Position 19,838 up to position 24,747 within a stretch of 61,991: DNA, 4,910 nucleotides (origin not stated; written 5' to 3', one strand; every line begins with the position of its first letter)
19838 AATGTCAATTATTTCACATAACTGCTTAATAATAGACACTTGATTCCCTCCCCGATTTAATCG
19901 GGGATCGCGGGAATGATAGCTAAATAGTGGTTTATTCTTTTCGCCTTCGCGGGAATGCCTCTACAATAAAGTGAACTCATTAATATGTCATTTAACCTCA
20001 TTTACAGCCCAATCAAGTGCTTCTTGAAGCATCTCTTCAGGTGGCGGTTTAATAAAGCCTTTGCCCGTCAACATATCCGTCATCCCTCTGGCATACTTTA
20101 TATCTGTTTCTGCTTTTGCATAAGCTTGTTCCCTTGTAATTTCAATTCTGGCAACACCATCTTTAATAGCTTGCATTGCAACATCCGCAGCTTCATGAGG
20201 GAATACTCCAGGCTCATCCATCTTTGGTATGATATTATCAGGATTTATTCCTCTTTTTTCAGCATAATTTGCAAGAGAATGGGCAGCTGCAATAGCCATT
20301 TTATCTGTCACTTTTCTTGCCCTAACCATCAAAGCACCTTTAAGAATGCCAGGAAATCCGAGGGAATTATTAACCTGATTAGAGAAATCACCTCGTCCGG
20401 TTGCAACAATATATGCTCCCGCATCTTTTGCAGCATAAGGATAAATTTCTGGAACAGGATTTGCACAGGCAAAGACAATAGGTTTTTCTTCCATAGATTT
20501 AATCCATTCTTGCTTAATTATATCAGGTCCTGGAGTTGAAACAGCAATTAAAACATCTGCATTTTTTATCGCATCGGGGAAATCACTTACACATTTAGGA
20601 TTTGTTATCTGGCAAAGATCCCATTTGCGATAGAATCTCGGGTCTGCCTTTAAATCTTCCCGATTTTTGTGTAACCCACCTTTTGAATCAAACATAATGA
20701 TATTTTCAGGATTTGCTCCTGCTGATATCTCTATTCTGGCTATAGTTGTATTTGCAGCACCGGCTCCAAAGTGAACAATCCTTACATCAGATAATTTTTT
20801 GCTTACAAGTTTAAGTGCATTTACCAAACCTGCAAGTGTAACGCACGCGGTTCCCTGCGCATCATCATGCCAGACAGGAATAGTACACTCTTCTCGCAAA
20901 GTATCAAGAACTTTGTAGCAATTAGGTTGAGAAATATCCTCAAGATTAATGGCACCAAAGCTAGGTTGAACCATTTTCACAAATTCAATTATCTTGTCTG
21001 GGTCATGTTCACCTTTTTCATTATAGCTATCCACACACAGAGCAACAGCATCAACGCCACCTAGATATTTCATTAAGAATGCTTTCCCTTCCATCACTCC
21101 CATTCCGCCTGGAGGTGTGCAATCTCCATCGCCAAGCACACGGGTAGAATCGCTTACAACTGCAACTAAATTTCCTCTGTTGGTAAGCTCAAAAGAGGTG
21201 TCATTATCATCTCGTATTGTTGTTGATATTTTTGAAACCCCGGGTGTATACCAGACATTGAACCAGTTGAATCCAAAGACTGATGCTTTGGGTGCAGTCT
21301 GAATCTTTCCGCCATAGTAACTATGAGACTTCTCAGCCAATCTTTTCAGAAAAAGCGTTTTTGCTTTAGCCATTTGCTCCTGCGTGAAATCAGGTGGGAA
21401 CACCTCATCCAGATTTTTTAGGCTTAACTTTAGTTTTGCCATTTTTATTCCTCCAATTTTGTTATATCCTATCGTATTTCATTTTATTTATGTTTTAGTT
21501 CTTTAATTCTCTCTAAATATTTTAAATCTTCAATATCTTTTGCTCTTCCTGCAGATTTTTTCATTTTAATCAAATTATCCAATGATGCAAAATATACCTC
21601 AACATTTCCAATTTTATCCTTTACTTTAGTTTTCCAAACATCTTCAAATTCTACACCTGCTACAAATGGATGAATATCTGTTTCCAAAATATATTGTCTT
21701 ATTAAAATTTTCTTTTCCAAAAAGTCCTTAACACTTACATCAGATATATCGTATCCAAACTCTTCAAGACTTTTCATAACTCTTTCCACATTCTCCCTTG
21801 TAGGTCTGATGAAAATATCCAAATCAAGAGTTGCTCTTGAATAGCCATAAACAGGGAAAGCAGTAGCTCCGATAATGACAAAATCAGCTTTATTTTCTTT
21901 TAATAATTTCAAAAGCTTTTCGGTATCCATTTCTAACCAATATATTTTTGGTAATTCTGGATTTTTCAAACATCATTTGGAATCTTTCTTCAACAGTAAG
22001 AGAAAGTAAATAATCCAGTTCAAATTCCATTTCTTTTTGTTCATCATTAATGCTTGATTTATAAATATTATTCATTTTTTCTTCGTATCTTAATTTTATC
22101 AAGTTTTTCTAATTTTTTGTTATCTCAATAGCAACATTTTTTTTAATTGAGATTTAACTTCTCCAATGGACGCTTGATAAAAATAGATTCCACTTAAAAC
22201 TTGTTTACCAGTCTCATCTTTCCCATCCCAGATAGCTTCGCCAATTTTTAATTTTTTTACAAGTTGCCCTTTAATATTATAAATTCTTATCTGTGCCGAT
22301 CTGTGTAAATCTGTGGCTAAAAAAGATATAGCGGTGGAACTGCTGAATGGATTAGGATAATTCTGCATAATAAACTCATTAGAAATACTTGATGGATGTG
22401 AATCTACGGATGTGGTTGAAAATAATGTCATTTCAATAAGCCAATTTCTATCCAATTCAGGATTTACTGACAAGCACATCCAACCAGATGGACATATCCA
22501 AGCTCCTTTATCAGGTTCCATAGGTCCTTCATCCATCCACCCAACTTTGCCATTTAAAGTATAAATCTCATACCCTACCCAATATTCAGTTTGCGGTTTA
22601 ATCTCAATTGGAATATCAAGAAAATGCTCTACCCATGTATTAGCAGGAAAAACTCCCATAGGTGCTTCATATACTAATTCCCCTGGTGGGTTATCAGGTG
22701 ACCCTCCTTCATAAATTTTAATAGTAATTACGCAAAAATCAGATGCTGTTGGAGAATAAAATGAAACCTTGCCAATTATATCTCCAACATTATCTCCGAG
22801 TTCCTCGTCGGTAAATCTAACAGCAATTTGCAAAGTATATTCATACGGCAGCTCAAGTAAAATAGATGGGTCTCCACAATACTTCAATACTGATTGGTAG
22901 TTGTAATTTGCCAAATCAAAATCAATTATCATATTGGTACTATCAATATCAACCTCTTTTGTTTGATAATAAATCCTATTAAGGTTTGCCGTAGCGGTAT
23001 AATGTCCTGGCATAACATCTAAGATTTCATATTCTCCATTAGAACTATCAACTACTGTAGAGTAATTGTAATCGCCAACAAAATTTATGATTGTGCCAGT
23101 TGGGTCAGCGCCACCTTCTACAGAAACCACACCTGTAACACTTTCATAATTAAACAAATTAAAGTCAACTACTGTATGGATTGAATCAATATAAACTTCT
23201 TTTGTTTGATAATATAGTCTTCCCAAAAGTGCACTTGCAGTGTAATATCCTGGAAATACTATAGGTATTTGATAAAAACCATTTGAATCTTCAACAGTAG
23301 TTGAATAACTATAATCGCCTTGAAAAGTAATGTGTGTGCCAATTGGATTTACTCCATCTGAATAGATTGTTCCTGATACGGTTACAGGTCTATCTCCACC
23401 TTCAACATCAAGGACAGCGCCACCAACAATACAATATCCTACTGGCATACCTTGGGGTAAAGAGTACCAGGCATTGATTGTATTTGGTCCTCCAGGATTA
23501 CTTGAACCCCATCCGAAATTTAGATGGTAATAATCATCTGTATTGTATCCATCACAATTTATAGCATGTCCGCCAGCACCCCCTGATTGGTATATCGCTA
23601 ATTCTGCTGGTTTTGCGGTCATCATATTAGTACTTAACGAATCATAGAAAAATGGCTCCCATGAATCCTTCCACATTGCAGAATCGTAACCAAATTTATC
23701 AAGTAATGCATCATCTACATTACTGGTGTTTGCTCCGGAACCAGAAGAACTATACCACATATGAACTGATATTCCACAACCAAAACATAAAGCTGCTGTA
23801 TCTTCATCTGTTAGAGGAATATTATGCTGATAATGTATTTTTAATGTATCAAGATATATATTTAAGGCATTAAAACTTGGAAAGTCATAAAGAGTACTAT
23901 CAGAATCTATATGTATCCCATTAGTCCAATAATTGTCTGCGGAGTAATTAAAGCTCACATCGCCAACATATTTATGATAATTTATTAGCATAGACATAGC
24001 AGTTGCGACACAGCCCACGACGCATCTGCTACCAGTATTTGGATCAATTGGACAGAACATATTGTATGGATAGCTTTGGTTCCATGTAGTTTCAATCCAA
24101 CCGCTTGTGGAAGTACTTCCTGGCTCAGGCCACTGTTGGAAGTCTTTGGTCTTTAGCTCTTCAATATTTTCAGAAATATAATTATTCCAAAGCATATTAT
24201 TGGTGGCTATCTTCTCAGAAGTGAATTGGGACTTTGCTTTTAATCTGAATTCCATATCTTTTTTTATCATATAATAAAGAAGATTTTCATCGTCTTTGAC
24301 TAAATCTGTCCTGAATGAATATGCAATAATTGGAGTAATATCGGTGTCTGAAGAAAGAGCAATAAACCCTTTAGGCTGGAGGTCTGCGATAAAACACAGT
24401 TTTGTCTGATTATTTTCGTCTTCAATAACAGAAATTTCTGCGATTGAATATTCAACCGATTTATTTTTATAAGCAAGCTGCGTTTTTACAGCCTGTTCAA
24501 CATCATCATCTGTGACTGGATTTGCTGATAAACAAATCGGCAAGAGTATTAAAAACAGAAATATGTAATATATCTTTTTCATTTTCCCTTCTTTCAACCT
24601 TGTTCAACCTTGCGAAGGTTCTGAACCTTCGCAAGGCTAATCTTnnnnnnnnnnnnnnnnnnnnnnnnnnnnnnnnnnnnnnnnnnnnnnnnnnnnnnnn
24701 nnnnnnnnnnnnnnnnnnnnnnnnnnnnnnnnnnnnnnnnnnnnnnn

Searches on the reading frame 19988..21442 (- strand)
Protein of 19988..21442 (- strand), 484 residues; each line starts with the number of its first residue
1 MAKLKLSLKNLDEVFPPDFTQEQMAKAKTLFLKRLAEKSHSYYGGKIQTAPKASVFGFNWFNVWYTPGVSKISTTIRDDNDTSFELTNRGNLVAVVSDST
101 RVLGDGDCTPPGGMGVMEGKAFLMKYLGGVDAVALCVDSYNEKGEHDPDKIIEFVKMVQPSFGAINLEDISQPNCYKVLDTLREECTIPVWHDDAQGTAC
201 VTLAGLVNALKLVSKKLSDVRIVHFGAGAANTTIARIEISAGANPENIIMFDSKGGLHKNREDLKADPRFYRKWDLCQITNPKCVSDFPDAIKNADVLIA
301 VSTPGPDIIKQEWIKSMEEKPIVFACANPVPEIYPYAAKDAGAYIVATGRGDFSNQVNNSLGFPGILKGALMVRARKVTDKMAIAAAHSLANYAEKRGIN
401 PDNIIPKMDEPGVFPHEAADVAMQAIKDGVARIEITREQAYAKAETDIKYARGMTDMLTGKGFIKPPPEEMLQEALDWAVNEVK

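Call 52: search_protein_families(library=pfam, proteins=[window:19988-21442:-], max_evalue=1e-8)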
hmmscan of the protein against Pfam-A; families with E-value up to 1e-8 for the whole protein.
window:19988-21442:- (484 aa): 2 families
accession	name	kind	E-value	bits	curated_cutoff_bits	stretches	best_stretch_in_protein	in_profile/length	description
PF03949.21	Malic_M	-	2.9e-29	102.6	23.5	1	196-410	2-241/258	Malic enzyme, NAD binding domain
PF00390.24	malic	-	4.1e-18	66.3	23.1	1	61-183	20-182/182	Malic enzyme, N-terminal domain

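Call 54: search_protein_families(library=ncbifam, proteins=[window:19988-21442:-], max_evalue=1e-20)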
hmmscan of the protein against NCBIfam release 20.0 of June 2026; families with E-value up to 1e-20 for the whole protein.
window:19988-21442:- (484 aa): 3 families
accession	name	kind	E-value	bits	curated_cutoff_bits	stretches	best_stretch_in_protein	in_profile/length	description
NF009501.0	PRK12861.1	subfamily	3.5e-77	260.1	1178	1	40-453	15-429/764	NADP-dependent malic enzyme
NF010052.0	PRK13529.1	subfamily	8.2e-40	136.9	326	1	151-436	228-542/564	oxaloacetate-decarboxylating malate dehydrogenase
NF041582.1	malolactic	exception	5.4e-26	91.3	850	1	144-440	204-525/536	malolactic enzyme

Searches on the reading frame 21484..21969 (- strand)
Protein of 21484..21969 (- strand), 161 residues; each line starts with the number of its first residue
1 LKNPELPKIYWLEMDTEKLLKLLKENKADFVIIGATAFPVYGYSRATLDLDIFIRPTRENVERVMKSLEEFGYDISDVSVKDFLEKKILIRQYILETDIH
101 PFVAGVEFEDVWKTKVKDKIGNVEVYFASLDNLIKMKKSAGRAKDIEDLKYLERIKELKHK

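Call 66: search_protein_families(library=pfam, proteins=[window:21484-21969:-], max_evalue=0.00001)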
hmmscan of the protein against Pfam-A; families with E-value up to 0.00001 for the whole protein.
window:21484-21969:- (161 aa): 2 families
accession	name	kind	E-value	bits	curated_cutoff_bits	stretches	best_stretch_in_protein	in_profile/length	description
PF19502.5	DUF6036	-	1.4e-08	35.2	23.6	1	17-152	8-118/164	Nucleotidyltransferase of unknown function (DUF6036)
PF09970.15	DUF2204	-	2e-06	28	20.3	1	17-155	6-147/181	Nucleotidyl transferase of unknown function (DUF2204)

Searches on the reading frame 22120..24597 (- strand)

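Call 52: search_protein_families(library=pfam, proteins=[window:22120-24597:-], max_evalue=1e-8)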
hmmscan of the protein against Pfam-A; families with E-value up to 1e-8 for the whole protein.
window:22120-24597:- (825 aa): 1 family
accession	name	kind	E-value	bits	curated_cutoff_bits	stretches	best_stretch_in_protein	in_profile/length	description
PF01640.23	Peptidase_C10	-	5.4e-33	115.3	26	1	172-366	1-189/194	Peptidase C10 family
